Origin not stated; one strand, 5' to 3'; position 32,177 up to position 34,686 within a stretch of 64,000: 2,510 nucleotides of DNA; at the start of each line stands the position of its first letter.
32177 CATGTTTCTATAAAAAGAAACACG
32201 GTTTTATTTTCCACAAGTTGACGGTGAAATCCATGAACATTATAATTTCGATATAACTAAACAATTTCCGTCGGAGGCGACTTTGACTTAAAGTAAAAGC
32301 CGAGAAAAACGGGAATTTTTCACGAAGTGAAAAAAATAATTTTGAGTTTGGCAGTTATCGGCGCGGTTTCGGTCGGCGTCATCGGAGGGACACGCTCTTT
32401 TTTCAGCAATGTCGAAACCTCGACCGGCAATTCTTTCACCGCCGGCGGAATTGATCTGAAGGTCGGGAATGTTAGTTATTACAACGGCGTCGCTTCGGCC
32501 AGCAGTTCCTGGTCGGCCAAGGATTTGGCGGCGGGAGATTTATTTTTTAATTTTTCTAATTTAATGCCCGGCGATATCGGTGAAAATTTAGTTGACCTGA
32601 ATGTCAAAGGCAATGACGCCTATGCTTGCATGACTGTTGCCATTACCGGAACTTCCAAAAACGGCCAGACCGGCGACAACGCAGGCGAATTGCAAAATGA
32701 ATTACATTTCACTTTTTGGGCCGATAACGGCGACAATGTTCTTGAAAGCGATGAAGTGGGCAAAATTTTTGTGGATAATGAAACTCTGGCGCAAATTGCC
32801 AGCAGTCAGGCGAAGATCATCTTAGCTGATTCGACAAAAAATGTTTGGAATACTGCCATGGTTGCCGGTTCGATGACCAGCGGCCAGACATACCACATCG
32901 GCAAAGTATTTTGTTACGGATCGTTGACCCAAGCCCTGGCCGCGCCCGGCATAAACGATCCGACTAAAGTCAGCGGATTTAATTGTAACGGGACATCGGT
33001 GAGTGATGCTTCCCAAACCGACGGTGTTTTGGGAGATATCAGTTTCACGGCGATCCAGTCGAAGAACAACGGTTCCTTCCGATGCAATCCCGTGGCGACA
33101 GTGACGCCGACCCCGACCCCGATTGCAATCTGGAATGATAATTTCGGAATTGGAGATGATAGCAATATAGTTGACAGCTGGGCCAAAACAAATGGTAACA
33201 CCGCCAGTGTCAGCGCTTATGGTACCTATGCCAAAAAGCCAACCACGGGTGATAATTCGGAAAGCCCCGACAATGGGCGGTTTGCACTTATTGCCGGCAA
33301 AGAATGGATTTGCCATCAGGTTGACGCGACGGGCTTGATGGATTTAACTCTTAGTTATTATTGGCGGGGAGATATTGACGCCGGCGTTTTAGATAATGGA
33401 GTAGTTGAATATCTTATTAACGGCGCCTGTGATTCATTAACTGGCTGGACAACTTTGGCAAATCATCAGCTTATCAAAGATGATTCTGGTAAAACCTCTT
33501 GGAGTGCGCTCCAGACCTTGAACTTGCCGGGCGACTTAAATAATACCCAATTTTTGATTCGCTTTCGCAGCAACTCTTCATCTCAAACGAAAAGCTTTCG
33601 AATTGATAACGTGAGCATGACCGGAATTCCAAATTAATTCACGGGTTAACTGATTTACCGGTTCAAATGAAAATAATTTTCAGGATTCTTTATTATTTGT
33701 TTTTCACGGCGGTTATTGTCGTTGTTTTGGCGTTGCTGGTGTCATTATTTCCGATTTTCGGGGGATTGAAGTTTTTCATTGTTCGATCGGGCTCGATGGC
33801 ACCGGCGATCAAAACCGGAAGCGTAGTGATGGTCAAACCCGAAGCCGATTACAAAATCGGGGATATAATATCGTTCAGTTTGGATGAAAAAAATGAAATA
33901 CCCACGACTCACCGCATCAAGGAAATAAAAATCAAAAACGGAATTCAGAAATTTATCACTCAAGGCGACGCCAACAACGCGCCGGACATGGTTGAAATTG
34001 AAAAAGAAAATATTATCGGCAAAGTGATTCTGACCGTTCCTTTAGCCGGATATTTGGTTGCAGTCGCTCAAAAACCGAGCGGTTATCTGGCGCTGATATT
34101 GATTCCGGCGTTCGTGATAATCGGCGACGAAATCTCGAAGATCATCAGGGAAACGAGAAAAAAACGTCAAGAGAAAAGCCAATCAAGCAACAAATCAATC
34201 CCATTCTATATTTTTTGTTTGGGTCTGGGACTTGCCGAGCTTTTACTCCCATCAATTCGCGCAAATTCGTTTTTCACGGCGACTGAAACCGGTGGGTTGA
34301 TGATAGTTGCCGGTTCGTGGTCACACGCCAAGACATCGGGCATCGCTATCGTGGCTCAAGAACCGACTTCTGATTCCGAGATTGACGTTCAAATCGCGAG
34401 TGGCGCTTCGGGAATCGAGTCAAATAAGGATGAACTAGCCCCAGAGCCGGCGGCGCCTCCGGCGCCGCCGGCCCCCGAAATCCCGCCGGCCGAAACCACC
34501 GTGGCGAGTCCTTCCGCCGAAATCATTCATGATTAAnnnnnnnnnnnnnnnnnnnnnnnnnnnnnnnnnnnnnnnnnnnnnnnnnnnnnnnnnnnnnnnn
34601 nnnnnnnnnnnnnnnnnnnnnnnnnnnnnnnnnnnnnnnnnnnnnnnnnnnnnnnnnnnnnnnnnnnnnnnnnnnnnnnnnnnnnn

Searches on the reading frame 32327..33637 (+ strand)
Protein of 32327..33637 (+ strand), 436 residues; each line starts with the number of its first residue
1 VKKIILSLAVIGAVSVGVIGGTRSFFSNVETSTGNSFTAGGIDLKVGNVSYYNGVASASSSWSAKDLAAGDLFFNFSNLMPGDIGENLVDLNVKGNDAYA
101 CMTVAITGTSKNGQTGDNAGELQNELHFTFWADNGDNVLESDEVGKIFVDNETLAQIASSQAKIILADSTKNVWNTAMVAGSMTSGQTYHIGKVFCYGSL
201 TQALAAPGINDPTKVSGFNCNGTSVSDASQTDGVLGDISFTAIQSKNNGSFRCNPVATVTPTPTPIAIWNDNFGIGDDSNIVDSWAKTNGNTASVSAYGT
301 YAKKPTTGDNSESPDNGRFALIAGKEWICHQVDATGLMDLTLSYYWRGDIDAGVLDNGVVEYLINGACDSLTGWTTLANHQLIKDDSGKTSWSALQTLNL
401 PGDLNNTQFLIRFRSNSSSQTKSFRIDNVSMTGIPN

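Call 5: search_protein_families(library=pfam, proteins=[window:32327-33637:+], max_evalue=0.01)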
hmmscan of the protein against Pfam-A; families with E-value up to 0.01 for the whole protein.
window:32327-33637:+ (436 aa): 1 family
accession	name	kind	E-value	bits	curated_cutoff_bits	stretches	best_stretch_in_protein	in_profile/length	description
PF12389.13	Peptidase_M73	-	0.00015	22.1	22.5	0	7-177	7-148/196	Camelysin metallo-endopeptidase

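Call 24: search_protein_families(library=ncbifam, proteins=[window:32327-33637:+], max_evalue=0.01)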
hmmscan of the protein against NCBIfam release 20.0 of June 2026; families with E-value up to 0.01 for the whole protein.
window:32327-33637:+ (436 aa): 2 families
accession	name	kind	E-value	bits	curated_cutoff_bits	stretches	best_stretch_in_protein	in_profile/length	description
TIGR04088.1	cognate_SipW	domain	8.9e-06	25.7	19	1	8-41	1-33/34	SipW-dependent-type signal peptide-containing protein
NF033802.1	AimP_fam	subfamily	0.0097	16.1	35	0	1-26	1-25/43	lysogeny pheromone AimP family peptide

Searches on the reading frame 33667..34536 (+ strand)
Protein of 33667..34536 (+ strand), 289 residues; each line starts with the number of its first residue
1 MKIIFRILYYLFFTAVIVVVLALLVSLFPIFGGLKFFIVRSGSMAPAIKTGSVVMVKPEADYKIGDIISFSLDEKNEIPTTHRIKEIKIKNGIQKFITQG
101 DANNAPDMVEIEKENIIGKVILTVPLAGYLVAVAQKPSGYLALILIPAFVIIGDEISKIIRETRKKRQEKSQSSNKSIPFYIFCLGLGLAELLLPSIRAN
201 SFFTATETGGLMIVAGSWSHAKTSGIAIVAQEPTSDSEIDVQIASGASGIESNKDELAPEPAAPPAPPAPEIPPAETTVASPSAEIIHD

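Call 5: search_protein_families(library=pfam, proteins=[window:33667-34536:+], max_evalue=0.01)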
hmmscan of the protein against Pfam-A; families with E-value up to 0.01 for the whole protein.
window:33667-34536:+ (289 aa): 3 families
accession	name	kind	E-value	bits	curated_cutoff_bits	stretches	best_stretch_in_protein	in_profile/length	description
PF00717.28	Peptidase_S24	-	3.3e-06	27.2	23.3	1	36-121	37-116/116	Peptidase S24-like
PF10502.14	Peptidase_S26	-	0.00017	22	22.9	1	16-83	5-76/168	Signal peptidase, peptidase S26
PF04892.17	VanZ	-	0.0068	17.5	30.1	0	102-161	52-98/126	VanZ like family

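Call 24: search_protein_families(library=ncbifam, proteins=[window:33667-34536:+], max_evalue=0.01)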
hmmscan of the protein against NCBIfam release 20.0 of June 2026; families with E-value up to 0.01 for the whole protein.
window:33667-34536:+ (289 aa): 3 families
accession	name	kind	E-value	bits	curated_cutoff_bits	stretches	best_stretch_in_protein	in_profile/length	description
TIGR02228.1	sigpep_I_arch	equivalog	7.8e-32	110.3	51.85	1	11-158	7-157/158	signal peptidase I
NF046067.1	SigPepSipWBacil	equivalog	4.3e-31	108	190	1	2-174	2-183/189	signal peptidase I SipW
TIGR02227.1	sigpep_I_bact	equivalog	4.8e-06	26.5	47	1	17-84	3-74/162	signal peptidase I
